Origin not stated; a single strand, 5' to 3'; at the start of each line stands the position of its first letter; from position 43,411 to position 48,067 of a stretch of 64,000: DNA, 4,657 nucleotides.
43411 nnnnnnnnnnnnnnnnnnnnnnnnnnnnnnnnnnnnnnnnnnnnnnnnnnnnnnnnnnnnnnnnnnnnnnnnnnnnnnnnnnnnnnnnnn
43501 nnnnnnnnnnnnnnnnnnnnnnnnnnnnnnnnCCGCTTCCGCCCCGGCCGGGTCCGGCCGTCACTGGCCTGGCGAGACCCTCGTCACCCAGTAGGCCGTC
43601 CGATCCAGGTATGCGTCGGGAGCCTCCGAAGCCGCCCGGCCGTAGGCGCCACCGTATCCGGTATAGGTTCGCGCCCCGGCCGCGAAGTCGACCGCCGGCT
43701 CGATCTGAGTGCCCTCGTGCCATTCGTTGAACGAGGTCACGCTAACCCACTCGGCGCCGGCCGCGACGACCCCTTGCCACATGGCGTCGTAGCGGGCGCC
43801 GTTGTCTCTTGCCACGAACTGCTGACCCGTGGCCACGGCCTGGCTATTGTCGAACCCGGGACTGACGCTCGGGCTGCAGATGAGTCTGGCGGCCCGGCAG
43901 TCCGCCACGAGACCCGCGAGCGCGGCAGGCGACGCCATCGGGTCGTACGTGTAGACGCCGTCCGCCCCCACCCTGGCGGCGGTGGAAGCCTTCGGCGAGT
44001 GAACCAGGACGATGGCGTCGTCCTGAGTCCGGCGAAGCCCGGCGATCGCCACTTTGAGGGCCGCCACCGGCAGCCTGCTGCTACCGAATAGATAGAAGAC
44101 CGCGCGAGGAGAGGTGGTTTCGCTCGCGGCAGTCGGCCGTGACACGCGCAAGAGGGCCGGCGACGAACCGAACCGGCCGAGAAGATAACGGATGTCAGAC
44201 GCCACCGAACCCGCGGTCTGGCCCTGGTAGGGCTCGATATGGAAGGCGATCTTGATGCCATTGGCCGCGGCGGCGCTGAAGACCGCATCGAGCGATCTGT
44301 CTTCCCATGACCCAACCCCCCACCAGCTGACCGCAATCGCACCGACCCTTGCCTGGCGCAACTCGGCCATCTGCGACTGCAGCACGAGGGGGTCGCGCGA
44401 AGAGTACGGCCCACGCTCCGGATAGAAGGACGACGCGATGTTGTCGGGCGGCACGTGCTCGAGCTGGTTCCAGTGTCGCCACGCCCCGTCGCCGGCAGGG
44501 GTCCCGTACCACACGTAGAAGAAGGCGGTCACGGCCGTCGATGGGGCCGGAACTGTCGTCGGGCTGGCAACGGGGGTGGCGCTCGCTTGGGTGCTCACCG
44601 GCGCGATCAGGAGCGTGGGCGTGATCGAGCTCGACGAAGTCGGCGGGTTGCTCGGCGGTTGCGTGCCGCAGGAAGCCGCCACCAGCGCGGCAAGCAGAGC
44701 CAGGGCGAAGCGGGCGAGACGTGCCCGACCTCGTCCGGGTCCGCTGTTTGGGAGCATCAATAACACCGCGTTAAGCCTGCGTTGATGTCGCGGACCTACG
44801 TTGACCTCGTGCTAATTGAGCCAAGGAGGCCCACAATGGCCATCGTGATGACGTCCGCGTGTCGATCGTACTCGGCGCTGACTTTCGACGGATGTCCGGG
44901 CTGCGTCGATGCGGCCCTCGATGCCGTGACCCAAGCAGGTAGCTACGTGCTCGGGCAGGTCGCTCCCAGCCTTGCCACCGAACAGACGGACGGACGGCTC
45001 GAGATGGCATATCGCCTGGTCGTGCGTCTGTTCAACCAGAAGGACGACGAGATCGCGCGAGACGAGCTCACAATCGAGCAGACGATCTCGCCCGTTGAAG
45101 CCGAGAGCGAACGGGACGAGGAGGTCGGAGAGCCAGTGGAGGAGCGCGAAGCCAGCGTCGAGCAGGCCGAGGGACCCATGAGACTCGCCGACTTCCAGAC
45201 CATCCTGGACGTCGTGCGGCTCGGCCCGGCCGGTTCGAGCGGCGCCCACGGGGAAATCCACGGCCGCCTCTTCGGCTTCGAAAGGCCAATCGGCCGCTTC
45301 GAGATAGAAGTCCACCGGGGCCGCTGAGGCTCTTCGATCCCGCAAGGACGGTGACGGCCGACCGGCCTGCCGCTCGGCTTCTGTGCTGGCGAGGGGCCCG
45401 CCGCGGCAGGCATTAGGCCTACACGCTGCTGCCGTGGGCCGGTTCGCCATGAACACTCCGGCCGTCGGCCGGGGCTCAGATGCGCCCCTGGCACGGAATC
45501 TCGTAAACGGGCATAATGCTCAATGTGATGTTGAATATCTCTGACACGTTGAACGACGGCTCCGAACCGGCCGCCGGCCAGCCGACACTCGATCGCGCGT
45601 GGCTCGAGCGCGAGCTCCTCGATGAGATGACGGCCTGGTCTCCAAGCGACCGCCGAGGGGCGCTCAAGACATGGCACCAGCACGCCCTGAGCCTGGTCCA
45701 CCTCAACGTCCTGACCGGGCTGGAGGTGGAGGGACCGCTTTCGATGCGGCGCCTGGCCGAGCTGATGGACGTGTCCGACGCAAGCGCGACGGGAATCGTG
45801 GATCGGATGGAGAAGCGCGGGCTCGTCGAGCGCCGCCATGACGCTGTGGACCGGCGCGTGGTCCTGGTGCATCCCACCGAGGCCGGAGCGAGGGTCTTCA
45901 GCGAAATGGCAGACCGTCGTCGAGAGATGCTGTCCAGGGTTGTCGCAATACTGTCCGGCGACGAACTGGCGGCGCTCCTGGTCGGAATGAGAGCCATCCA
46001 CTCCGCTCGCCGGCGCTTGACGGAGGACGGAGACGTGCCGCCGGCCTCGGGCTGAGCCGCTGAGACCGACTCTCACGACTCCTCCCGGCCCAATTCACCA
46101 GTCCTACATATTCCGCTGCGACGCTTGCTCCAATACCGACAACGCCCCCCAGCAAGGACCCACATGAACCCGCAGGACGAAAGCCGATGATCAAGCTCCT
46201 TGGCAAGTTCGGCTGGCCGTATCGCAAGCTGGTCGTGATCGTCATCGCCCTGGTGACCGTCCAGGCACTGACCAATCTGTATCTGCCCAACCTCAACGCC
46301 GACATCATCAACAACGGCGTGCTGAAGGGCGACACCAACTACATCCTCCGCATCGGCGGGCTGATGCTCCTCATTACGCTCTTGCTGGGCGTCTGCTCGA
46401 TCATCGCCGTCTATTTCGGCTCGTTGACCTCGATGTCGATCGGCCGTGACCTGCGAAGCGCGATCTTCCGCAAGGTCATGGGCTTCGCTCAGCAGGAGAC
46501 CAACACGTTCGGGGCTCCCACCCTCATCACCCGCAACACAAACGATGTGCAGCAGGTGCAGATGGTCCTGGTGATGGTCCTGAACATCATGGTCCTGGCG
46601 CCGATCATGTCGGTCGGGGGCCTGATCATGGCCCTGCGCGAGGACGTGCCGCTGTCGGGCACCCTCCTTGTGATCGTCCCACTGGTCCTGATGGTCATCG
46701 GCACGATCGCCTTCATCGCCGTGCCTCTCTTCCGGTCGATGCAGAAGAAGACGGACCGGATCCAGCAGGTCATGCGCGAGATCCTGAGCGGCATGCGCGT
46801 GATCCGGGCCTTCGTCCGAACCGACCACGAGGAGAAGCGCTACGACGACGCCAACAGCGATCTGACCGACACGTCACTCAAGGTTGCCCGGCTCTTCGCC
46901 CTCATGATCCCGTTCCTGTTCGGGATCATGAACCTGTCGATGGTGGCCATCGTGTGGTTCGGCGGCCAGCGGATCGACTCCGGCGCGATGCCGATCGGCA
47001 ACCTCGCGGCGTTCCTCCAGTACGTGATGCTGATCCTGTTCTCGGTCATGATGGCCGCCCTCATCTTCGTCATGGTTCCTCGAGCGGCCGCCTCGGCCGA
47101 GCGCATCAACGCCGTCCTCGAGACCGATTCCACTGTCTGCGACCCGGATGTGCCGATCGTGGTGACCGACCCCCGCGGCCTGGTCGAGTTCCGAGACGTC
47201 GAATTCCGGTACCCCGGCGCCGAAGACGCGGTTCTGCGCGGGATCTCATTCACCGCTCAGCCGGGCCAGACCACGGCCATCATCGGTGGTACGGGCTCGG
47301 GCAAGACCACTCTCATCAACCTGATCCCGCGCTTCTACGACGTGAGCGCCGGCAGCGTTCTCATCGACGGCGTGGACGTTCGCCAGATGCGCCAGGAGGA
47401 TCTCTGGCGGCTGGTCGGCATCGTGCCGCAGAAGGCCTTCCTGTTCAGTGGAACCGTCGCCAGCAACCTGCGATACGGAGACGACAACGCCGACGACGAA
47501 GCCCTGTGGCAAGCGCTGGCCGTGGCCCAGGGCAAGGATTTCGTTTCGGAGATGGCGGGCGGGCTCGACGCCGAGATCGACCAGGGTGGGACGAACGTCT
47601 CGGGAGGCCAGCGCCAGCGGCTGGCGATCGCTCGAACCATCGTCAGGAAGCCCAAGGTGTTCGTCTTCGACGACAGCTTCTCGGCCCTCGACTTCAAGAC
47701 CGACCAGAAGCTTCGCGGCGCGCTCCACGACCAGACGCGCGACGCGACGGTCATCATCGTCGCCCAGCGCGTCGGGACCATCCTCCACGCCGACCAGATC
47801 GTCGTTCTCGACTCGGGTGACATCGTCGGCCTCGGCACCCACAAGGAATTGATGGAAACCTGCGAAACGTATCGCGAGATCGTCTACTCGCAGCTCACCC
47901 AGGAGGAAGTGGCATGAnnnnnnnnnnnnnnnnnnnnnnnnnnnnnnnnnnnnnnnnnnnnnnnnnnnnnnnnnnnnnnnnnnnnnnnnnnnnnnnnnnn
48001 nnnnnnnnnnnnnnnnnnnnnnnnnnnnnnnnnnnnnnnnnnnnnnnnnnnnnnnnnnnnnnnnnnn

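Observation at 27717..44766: Seventeen-kb envelope glycan locus: two GtrA/GT-C pairs, Ppm synthase, phosphoesterases and two GH99-like mannosidases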

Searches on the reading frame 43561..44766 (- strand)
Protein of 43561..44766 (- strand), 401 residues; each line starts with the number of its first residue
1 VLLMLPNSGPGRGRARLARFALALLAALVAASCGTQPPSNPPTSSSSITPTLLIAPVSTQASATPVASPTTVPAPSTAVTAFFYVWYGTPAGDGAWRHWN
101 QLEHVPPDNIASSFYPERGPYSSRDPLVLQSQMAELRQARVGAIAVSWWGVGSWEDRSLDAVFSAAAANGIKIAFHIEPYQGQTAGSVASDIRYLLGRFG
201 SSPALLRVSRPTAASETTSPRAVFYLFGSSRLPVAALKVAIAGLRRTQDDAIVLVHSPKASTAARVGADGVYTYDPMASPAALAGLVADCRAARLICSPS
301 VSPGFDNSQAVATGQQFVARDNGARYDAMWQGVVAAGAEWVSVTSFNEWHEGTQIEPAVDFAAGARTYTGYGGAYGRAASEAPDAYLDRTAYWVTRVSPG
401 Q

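Call 5: search_protein_families(library=pfam, proteins=[window:43561-44766:-], max_evalue=0.01)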
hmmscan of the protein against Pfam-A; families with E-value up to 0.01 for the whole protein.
window:43561-44766:- (401 aa): 2 families
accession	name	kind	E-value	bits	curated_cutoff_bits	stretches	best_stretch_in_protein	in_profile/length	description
PF16317.11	Glyco_hydro_99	-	1.4e-58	199.1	33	1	79-397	6-339/341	Glycosyl hydrolase family 99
PF03659.20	Glyco_hydro_71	-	0.00035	19.9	34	0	131-209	20-96/375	Glycosyl hydrolase family 71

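Call 6: search_protein_families(library=ncbifam, proteins=[window:43561-44766:-], max_evalue=0.01)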
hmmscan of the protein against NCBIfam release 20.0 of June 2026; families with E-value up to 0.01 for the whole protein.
window:43561-44766:- (401 aa): 0 families

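Call 13: search_solved_structures(query=window:43561-44766:-, max_evalue=0.01, show_alignments=2)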
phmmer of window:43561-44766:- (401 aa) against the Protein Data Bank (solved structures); distinct sequences matched with E-value up to 0.01: 9.
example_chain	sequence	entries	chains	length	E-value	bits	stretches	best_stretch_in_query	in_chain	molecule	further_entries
4acy_A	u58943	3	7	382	1.8e-45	159.4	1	80-395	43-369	ENDO-ALPHA-MANNOSIDASE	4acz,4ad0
4acz_B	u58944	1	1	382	2e-45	159.2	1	80-395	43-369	ENDO-ALPHA-MANNOSIDASE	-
6zdc_A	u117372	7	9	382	5.3e-41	144.7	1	80-394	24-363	Glycoprotein endo-alpha-1,2-mannosidase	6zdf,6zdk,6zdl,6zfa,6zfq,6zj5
6zfn_AAA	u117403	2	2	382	1.4e-40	143.3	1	80-394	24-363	Glycoprotein endo-alpha-1,2-mannosidase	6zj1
5lyr_A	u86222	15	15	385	1.7e-40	143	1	81-396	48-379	Glycosyl hydrolase family 71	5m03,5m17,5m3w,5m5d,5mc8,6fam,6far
4ad1_A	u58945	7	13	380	2.1e-40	142.7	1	81-396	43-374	GLYCOSYL HYDROLASE FAMILY 71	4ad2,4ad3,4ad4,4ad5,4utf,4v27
6fwo_A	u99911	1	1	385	4.5e-40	141.6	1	81-396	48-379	Glycosyl hydrolase family 71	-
5mel_A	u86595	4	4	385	4.5e-40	141.6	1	81-396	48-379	Glycosyl hydrolase family 71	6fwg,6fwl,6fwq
4v28_A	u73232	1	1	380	5.7e-40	141.3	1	81-396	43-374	GLYCOSYL HYDROLASE FAMILY 71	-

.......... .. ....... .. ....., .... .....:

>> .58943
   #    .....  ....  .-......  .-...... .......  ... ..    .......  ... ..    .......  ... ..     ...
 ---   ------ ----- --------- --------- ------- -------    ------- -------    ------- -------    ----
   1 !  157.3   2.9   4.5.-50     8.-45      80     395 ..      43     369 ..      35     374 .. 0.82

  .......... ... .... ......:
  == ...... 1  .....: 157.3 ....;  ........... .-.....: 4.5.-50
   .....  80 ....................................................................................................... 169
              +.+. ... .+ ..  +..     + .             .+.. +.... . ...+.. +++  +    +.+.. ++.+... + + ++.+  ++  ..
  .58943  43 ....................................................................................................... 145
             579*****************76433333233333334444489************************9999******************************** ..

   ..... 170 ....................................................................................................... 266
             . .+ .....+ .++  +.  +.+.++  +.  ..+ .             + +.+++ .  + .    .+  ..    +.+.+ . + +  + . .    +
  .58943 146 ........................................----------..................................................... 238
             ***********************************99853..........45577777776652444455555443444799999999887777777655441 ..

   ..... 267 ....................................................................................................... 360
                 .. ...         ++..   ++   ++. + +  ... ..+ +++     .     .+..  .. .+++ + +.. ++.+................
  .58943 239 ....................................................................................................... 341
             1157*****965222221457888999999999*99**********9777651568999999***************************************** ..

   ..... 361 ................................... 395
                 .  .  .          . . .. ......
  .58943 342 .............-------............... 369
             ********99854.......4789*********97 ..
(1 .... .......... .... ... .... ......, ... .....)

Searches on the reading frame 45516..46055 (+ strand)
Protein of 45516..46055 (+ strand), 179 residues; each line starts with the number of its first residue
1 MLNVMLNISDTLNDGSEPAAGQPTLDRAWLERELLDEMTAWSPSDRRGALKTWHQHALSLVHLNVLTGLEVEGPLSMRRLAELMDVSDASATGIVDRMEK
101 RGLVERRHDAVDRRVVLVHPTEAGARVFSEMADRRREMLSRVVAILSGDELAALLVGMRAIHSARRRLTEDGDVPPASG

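Call 8: search_protein_families(library=pfam, proteins=[window:45516-46055:+], max_evalue=0.01)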
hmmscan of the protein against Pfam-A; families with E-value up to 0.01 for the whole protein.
window:45516-46055:+ (179 aa): 10 families
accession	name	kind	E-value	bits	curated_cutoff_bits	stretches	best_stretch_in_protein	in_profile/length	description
PF01047.28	MarR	-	3.4e-14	52.9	24.6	1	58-116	1-59/59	MarR family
PF12802.13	MarR_2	-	6.2e-12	45.9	27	1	58-114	3-60/61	MarR family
PF13463.12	HTH_27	-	7.6e-06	26.6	22.2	1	71-124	15-68/68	Winged helix DNA-binding domain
PF01325.25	Fe_dep_repress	-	1.2e-05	25.8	26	1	70-108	18-56/60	Iron dependent repressor, N-terminal DNA binding domain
PF25213.1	HVO_A0261_N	-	0.00013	22.2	35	1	58-137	9-80/86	HVO_A0261 N-terminal domain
PF01978.25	TrmB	-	0.00034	20.8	25.6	1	68-110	16-58/68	Sugar-specific transcriptional regulator TrmB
PF13545.12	HTH_Crp_2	-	0.00035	20.9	27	1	68-108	16-57/70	Crp-like helix-turn-helix domain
PF13412.12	HTH_24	-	0.0024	17.8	21.9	1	69-105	12-48/48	Winged helix-turn-helix DNA-binding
PF25212.1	HVO_A0114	-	0.0039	17.4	27.6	0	58-117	20-79/84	HVO_A0114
PF22381.2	Staph_reg_Sar_Rot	-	0.0054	17.2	27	1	55-131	9-85/85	Transcriptional regulator SarA/Rot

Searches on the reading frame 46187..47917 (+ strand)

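Call 8: search_protein_families(library=pfam, proteins=[window:46187-47917:+], max_evalue=0.01)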
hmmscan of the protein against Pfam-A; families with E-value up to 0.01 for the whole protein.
window:46187-47917:+ (576 aa): 3 families
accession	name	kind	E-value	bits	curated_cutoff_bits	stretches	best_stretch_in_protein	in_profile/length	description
PF00664.28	ABC_membrane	-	6.5e-44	151.1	28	1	17-286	2-273/274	ABC transporter transmembrane region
PF00005.33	ABC_tran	-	1.9e-27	97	25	1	350-498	1-136/137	ABC transporter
PF02463.25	SMC_N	-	3.2e-07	30.4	40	1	387-540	107-210/220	RecF/RecN/SMC N terminal domain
